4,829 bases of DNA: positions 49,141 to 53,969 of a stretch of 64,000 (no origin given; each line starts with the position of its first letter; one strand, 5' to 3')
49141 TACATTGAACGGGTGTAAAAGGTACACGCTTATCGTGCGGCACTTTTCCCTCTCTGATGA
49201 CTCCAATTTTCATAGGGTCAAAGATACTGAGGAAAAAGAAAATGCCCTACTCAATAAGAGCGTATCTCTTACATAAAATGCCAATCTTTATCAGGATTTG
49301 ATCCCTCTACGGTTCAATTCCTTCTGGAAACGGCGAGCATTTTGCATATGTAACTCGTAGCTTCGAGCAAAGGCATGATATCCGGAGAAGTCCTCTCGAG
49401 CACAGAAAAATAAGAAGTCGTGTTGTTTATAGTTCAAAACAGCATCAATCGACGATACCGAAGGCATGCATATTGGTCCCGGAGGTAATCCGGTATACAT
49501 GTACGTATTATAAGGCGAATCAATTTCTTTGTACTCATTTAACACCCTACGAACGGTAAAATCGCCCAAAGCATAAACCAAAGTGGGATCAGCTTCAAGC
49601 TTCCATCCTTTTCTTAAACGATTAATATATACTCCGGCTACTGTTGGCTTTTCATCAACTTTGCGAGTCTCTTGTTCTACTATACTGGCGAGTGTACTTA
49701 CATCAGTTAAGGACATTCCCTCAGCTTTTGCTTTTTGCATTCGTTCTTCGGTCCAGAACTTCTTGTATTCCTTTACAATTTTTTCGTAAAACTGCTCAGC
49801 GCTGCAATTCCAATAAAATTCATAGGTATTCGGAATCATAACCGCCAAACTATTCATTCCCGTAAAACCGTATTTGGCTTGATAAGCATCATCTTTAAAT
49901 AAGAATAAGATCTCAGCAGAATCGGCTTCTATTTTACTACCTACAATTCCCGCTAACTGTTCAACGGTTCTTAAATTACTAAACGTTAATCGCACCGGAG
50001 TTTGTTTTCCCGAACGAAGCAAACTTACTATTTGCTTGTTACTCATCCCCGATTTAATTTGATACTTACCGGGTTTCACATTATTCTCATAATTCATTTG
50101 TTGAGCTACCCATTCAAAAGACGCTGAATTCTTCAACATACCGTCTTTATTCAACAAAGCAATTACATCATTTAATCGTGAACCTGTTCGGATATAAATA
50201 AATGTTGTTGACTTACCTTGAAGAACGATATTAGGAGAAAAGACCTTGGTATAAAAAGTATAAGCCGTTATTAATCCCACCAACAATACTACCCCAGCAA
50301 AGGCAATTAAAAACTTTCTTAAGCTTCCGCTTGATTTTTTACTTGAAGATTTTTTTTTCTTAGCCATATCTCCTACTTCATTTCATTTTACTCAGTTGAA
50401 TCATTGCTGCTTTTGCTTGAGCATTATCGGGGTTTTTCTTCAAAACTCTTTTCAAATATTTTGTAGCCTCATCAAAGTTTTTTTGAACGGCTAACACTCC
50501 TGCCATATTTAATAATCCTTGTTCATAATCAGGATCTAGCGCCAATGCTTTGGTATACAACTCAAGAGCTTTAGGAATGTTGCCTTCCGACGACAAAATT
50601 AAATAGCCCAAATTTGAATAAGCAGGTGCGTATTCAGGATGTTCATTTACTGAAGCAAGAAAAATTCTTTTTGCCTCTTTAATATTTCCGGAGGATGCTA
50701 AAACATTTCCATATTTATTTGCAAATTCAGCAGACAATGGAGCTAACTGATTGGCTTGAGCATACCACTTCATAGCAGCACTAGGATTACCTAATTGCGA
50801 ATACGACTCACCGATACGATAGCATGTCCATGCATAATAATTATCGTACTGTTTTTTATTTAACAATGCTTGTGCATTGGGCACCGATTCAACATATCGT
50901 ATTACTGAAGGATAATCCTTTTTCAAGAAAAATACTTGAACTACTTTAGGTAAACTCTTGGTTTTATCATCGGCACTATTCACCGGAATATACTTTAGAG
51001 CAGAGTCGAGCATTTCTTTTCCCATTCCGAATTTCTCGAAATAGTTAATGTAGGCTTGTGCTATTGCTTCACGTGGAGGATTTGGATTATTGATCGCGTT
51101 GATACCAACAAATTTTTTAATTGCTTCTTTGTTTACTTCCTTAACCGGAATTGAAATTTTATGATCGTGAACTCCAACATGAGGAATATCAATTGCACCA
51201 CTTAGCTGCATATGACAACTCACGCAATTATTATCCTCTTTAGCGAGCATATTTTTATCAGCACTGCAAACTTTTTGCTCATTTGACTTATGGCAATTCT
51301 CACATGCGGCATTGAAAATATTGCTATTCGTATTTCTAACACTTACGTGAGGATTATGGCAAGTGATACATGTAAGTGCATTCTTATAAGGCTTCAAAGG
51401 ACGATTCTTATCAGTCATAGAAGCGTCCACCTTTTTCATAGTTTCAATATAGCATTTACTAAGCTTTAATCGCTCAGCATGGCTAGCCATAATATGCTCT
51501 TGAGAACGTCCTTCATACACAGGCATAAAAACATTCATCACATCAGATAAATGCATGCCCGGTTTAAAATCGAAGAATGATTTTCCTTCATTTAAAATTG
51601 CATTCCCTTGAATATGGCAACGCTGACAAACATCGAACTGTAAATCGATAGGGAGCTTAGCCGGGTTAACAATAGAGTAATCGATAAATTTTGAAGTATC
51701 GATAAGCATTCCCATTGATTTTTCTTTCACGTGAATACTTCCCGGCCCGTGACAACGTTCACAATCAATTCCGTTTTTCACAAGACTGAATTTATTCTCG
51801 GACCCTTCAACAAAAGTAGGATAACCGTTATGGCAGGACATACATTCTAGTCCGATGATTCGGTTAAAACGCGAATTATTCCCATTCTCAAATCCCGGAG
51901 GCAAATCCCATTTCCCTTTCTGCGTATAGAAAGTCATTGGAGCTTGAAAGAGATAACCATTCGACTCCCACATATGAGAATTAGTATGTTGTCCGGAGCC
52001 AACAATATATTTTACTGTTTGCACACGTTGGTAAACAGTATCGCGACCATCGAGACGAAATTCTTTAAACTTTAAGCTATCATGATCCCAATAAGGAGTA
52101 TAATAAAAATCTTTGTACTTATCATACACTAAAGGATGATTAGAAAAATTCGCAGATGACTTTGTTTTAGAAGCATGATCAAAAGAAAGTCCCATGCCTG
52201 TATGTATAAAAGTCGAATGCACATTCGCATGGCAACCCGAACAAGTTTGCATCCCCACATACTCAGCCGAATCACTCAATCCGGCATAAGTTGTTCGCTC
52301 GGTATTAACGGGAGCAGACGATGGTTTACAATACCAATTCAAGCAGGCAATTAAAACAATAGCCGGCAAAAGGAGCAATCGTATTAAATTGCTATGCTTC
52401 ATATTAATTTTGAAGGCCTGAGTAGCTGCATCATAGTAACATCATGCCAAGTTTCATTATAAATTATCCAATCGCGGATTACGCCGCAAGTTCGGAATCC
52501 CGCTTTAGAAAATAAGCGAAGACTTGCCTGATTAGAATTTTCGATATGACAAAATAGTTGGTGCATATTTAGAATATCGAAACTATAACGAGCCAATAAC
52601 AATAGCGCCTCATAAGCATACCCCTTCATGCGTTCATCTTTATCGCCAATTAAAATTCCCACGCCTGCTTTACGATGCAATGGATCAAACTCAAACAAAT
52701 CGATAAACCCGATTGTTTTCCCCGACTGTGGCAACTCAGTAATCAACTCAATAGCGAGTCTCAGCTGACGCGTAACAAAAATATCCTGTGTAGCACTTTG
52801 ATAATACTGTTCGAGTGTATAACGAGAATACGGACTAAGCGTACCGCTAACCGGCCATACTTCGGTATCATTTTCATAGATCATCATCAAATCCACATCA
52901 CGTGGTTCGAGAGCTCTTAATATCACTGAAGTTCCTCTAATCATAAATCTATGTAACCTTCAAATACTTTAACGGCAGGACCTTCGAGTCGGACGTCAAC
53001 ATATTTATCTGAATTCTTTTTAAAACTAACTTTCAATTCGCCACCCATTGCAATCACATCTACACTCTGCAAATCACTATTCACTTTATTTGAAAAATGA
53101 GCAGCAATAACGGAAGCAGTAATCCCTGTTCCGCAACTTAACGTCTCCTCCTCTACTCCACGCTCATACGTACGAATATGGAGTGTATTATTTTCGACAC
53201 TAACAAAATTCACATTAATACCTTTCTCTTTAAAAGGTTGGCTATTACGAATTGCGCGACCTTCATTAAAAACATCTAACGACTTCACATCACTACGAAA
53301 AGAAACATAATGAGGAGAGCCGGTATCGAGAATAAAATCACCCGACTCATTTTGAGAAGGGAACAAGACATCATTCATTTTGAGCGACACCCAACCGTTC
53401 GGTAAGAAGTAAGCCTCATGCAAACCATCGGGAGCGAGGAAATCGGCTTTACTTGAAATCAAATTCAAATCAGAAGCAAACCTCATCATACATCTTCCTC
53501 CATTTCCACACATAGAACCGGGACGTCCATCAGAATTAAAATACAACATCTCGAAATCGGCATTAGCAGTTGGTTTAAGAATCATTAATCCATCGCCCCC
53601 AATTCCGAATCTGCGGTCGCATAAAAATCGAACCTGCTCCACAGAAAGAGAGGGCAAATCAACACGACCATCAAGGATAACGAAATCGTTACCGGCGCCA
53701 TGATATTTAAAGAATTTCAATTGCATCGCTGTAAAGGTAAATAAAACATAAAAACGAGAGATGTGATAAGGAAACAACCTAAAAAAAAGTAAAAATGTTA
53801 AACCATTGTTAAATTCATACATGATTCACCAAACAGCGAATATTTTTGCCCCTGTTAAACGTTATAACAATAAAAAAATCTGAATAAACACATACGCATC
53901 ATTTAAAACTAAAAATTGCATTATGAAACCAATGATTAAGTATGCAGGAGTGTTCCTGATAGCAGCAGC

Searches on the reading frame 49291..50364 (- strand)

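Call 63: search_protein_families(library=pfam, proteins=[window:49291-50364:-], max_evalue=0.00001)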
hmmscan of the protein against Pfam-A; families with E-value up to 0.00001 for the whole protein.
window:49291-50364:- (357 aa): 1 family
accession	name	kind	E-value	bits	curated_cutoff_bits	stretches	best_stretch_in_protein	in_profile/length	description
PF02618.21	YceG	-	6.7e-83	278.8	32.4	1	56-345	1-275/275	YceG-like family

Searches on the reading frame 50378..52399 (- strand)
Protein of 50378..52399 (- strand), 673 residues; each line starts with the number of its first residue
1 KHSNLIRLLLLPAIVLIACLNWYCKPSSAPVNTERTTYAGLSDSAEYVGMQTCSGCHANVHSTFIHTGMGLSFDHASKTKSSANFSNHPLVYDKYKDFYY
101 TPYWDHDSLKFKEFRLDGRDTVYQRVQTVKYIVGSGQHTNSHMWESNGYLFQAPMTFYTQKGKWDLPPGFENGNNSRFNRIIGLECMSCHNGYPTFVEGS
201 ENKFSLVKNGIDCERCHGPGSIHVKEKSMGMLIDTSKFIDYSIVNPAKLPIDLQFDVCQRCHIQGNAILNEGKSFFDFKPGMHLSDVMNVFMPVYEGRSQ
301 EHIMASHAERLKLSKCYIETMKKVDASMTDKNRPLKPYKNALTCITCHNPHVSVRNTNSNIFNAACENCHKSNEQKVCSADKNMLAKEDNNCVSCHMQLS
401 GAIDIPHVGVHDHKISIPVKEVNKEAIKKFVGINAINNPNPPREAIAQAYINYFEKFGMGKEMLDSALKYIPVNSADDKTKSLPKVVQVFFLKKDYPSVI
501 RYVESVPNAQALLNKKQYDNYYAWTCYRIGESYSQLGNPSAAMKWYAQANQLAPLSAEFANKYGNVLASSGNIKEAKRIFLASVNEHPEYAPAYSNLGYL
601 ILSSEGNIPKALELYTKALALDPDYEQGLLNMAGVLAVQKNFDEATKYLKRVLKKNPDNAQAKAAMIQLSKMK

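Call 63: search_protein_families(library=pfam, proteins=[window:50378-52399:-], max_evalue=0.00001)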
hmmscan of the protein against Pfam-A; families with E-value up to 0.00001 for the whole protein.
window:50378-52399:- (673 aa): 14 families
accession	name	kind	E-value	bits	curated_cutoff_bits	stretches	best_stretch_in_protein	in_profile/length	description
PF14559.12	TPR_19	-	5.4e-18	65.5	25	1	604-669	3-68/68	Tetratricopeptide repeat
PF07719.23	TPR_2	-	3e-16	58.5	27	0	629-659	4-34/34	Tetratricopeptide repeat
PF13428.12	TPR_14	-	1.4e-15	56.7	23.5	0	629-669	4-44/44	Tetratricopeptide repeat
PF00515.34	TPR_1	-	7.6e-15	54.5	27.8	0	593-625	3-34/34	Tetratricopeptide repeat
PF13424.12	TPR_12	-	3.9e-12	46.6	30.1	0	564-622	10-75/77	Tetratricopeptide repeat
PF13181.12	TPR_8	-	1.2e-11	44.2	25.7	0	526-554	4-32/34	Tetratricopeptide repeat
PF13432.12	TPR_16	-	7.7e-09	36.3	32.7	0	564-625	4-64/65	Tetratricopeptide repeat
PF23914.1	TPR_CcmH_CycH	-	2.7e-08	34.3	42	0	587-663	46-124/158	Cytochrome c-type biogenesis protein H TPR domain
PF13414.12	TPR_11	-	3.1e-08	33.6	26.8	0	604-633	6-35/42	TPR repeat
PF14522.11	Cytochrome_C7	-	1.7e-07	31.4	24.8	0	180-217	43-66/67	Cytochrome c7 and related cytochrome c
PF13431.12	TPR_17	-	3.2e-07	30.5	24.4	0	614-645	1-32/34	Tetratricopeptide repeat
PF13176.12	TPR_7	-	3.8e-07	30.1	27.9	0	593-626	1-33/36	Tetratricopeptide repeat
PF13174.12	TPR_6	-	1.9e-06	28.6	26.3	0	629-658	3-32/33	Tetratricopeptide repeat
PF13374.12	TPR_10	-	7.4e-06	26.2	27.5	0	629-654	5-30/42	Tetratricopeptide repeat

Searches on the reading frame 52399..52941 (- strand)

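Call 63: search_protein_families(library=pfam, proteins=[window:52399-52941:-], max_evalue=0.00001)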
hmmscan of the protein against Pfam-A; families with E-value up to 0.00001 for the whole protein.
window:52399-52941:- (180 aa): 3 families
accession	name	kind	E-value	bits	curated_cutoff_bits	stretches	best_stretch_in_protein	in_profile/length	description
PF13302.13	Acetyltransf_3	-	9.9e-19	68.8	25.4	1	6-150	2-138/138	Acetyltransferase (GNAT) domain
PF13420.13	Acetyltransf_4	-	1.6e-07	31.9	24.3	1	65-170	49-155/155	Acetyltransferase (GNAT) domain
PF00583.31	Acetyltransf_1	-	1e-06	29.4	20.7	1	66-149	35-116/116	Acetyltransferase (GNAT) family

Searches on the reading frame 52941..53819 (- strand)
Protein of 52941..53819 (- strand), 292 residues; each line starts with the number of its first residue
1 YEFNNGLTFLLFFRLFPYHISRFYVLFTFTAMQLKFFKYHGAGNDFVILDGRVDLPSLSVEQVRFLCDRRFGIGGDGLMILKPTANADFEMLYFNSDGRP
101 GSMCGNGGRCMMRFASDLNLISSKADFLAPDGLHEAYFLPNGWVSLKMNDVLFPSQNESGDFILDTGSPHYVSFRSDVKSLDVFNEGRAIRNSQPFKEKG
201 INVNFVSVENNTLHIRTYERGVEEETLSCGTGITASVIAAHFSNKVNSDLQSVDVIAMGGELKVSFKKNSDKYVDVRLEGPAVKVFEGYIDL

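Call 63: search_protein_families(library=pfam, proteins=[window:52941-53819:-], max_evalue=0.00001)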
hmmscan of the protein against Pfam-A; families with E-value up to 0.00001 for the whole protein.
window:52941-53819:- (292 aa): 1 family
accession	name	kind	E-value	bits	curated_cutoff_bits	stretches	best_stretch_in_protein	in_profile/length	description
PF01678.24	DAP_epimerase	-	2.5e-37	128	34.7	2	36-124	1-90/121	Diaminopimelate epimerase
